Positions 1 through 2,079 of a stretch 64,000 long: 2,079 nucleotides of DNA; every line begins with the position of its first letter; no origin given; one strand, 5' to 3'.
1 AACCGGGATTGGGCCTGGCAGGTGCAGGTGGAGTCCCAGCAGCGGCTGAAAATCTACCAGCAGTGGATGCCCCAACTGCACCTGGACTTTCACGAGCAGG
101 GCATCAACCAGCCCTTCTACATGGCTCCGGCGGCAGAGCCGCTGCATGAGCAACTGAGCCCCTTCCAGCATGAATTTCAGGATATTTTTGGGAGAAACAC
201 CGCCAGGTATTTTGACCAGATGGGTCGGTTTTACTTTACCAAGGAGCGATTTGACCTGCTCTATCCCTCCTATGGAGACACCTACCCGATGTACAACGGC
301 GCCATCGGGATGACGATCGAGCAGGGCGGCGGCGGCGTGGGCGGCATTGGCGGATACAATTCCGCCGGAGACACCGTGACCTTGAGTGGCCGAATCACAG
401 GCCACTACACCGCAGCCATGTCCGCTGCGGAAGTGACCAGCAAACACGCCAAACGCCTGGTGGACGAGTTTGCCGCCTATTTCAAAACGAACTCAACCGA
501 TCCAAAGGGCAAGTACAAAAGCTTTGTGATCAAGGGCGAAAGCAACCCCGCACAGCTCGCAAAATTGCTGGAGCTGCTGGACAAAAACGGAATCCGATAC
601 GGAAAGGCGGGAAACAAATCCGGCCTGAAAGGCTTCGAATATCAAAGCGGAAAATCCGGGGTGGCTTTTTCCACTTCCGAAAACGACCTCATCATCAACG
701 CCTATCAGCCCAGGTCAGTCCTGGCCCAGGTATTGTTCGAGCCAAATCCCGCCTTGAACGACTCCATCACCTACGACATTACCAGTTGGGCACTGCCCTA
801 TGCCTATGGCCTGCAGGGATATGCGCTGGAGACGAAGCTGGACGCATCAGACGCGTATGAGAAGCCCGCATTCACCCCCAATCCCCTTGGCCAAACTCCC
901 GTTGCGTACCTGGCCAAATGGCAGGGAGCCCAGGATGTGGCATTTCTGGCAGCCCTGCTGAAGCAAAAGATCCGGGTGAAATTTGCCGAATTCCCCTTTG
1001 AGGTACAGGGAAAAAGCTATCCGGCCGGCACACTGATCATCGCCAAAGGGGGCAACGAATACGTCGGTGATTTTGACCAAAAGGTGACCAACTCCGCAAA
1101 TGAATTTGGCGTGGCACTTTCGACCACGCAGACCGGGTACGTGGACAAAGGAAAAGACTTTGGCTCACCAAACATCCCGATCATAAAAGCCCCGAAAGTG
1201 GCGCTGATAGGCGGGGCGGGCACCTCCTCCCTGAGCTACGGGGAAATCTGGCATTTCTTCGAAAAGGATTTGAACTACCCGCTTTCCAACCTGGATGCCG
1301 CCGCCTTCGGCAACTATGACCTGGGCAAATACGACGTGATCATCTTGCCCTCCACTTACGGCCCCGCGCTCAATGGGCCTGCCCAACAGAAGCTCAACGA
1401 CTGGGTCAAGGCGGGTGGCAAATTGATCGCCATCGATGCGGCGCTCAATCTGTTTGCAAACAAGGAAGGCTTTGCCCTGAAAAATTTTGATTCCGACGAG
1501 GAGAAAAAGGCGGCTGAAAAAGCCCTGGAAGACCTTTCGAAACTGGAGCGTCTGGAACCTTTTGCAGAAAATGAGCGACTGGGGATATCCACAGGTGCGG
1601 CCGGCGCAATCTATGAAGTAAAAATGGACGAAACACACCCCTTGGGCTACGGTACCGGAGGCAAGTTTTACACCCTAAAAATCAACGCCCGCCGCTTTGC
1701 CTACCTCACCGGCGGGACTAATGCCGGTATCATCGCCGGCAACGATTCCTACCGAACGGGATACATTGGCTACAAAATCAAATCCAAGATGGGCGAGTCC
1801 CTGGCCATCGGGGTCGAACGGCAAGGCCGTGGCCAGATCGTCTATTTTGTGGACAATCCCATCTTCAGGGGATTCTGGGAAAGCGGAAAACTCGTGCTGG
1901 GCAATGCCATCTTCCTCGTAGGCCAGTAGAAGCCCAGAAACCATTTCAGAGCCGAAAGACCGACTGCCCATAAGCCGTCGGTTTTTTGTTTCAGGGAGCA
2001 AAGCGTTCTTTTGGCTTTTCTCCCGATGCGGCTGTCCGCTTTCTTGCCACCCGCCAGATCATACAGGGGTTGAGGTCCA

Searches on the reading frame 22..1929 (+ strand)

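Call 5: search_protein_families(library=pfam, proteins=[window:22-1929:+], max_evalue=0.001)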
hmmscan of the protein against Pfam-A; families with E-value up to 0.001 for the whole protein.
window:22-1929:+ (635 aa): 1 family
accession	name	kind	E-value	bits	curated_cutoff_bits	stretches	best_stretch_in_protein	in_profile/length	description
PF08532.16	Glyco_hydro_42M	-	0.00074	19.5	25.8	0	431-470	52-89/207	Beta-galactosidase trimerisation domain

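Call 31: search_protein_families(library=ncbifam, proteins=[window:22-1929:+], max_evalue=0.0001)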
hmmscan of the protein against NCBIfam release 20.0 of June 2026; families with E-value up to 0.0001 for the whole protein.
window:22-1929:+ (635 aa): 0 families
